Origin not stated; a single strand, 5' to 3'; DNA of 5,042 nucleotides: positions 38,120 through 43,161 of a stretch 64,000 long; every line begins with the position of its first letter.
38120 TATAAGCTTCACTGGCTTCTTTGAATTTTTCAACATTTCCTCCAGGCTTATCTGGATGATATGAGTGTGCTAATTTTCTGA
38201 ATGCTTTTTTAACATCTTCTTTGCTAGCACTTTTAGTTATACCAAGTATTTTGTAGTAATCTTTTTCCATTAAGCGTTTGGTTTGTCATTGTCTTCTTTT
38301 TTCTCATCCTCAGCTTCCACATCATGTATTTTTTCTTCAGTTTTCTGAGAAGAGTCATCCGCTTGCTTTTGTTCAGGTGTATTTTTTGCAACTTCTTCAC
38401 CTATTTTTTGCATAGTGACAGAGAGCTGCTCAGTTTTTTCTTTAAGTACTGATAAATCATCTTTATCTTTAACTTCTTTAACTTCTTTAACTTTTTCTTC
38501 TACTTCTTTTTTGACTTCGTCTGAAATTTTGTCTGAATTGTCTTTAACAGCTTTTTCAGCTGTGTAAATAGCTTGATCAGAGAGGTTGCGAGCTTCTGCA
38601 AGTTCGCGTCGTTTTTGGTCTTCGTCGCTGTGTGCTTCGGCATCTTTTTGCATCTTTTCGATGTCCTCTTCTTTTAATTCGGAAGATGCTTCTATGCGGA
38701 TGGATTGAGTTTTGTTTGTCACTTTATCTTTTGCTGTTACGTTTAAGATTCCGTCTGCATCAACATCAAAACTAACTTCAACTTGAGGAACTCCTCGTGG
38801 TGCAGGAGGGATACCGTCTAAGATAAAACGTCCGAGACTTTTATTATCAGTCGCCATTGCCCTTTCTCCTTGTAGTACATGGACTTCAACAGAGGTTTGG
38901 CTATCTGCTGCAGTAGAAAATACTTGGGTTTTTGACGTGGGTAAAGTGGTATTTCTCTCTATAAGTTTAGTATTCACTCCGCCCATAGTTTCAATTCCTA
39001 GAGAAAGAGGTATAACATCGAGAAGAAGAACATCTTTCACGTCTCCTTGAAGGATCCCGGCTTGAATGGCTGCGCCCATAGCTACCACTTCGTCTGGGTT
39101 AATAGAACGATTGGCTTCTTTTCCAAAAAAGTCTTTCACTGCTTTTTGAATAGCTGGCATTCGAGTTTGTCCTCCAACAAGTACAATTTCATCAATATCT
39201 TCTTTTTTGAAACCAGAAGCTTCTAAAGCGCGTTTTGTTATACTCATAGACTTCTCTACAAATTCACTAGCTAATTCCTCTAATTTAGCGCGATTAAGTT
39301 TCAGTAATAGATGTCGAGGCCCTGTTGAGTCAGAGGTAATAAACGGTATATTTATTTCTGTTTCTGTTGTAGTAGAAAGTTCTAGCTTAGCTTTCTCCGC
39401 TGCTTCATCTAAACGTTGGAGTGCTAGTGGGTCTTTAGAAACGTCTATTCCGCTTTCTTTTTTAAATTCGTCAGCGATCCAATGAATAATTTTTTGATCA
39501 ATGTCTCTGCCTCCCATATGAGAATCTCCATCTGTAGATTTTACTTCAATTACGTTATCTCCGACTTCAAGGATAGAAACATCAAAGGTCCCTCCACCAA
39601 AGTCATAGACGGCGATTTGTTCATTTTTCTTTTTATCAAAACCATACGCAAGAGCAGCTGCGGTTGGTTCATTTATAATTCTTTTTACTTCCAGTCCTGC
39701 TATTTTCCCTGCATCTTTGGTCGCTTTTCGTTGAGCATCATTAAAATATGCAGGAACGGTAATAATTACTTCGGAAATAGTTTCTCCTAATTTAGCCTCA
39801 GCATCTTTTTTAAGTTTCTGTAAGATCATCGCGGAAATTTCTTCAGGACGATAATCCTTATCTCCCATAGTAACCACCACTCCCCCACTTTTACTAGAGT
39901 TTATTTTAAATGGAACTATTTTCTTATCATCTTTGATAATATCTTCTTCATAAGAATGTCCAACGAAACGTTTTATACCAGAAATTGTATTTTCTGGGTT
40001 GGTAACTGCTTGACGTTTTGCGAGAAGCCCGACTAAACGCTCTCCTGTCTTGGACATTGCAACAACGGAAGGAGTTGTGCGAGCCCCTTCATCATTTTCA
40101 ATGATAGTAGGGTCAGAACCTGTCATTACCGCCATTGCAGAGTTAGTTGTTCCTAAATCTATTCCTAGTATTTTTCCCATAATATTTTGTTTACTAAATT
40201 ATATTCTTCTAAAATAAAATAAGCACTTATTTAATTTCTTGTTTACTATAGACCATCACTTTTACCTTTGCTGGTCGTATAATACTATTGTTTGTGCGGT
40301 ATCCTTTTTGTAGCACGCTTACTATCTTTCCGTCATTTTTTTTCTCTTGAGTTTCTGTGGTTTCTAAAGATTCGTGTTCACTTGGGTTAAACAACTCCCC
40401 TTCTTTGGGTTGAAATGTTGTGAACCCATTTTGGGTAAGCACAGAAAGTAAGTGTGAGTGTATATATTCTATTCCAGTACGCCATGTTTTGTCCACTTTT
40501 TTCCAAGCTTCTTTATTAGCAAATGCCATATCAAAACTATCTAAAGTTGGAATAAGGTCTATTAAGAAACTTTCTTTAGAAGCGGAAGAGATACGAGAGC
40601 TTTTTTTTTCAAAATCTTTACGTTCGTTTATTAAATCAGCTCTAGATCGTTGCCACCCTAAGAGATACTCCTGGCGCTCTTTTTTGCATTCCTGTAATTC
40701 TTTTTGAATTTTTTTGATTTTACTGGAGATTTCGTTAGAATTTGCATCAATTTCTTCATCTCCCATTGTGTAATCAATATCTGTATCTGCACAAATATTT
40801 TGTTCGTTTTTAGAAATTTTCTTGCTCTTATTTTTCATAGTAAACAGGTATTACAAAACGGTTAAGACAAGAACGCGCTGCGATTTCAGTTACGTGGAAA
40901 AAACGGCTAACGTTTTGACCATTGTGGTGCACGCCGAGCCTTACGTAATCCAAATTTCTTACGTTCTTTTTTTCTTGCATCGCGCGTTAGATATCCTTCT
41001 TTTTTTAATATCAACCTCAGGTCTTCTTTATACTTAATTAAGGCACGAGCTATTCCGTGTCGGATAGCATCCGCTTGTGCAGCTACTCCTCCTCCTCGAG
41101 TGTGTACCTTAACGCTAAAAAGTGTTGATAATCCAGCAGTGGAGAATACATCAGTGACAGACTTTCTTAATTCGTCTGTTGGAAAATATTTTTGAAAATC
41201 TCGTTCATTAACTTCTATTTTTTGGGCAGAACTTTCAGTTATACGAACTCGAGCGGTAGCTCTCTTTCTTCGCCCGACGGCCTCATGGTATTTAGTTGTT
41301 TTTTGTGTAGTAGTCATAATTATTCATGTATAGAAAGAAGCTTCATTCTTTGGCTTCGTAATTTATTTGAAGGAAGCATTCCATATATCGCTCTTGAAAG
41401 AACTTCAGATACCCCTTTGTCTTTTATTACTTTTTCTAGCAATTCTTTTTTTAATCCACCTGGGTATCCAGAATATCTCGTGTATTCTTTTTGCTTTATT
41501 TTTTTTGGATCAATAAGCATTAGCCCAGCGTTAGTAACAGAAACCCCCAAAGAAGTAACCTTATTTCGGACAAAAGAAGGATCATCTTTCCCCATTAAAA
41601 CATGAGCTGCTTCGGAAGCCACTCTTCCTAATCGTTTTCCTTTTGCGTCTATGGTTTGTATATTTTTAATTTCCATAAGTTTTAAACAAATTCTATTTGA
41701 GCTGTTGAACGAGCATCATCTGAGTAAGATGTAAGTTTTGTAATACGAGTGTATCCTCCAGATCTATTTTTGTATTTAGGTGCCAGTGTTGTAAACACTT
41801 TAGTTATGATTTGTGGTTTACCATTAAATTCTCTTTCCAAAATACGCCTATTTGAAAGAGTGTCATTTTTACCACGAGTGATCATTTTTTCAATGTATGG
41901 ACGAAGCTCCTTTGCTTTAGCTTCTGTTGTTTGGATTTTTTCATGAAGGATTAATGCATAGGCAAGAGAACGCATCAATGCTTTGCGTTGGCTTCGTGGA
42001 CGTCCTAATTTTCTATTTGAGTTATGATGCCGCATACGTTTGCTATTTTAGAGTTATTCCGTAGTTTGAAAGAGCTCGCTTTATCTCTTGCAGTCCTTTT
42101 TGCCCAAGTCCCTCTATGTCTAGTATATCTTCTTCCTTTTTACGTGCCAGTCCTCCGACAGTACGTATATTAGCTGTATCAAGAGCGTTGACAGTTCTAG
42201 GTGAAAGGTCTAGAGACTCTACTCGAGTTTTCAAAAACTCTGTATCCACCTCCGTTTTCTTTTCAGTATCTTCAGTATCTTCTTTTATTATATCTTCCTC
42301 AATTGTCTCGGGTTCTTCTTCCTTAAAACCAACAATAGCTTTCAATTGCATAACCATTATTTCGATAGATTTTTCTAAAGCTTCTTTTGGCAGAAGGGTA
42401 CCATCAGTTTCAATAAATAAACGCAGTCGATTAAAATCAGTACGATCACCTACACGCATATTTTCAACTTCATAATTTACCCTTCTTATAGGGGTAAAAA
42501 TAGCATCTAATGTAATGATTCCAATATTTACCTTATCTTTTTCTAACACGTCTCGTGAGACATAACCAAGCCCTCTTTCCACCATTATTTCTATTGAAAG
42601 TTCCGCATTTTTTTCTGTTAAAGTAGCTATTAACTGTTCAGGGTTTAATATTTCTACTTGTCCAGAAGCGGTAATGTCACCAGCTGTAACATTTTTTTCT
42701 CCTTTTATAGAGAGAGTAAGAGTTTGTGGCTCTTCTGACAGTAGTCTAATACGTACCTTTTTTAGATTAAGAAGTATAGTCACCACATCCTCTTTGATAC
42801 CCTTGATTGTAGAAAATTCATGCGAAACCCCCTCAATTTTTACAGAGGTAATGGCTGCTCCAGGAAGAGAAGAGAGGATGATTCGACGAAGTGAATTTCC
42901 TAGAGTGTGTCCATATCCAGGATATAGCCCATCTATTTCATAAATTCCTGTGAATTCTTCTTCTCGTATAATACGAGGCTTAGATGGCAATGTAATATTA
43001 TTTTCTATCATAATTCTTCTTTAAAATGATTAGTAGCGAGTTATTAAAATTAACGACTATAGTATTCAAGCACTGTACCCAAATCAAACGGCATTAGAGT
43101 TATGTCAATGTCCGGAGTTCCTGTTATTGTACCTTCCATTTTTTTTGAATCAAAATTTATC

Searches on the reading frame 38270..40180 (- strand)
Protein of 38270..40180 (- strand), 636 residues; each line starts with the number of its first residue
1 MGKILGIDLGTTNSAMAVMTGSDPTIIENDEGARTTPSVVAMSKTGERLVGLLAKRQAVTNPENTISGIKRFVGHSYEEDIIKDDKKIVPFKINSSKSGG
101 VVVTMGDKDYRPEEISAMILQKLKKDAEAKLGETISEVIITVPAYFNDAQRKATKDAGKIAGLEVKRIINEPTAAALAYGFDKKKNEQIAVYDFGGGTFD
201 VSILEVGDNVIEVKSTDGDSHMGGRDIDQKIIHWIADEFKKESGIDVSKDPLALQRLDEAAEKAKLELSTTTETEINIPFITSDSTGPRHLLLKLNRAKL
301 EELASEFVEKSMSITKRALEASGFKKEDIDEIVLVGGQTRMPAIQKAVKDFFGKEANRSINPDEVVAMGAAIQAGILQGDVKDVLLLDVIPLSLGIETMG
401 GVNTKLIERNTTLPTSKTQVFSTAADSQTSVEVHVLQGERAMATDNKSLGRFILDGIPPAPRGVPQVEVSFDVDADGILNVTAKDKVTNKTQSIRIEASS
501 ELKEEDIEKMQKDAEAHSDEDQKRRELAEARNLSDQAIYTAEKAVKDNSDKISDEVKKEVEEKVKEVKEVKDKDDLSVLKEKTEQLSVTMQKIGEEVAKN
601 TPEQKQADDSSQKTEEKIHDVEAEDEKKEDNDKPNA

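Call 66: search_protein_families(library=pfam, proteins=[window:38270-40180:-], max_evalue=0.00001)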
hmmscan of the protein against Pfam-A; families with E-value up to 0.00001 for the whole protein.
window:38270-40180:- (636 aa): 2 families
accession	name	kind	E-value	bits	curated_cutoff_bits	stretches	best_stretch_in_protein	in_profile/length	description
PF00012.26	HSP70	-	4.9e-246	818.1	20.6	1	4-597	1-597/599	Hsp70 protein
PF06723.19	MreB_Mbl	-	2.4e-16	60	27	1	117-372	75-317/327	MreB/Mbl protein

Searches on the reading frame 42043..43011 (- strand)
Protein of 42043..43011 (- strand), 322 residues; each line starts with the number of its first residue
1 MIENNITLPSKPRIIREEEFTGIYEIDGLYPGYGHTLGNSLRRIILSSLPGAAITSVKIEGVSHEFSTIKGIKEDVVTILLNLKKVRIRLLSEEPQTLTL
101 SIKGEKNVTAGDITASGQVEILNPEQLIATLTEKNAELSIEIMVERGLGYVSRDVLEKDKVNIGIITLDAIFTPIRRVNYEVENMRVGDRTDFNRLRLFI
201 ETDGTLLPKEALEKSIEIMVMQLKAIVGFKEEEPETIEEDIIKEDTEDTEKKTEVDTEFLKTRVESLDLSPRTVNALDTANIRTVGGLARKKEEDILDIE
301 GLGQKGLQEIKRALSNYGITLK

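Call 66: search_protein_families(library=pfam, proteins=[window:42043-43011:-], max_evalue=0.00001)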
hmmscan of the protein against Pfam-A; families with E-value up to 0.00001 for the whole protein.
window:42043-43011:- (322 aa): 3 families
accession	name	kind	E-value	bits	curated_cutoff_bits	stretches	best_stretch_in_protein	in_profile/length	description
PF01000.31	RNA_pol_A_bac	-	2.2e-31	109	33.9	1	57-173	1-119/119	RNA polymerase Rpb3/RpoA insert domain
PF01193.29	RNA_pol_L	-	4.2e-21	74.9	24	1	31-222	5-73/74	RNA polymerase Rpb3/Rpb11 dimerisation domain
PF03118.21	RNA_pol_A_CTD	-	1.1e-17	63.9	23.8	1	252-315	3-66/67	Bacterial RNA polymerase, alpha chain C terminal domain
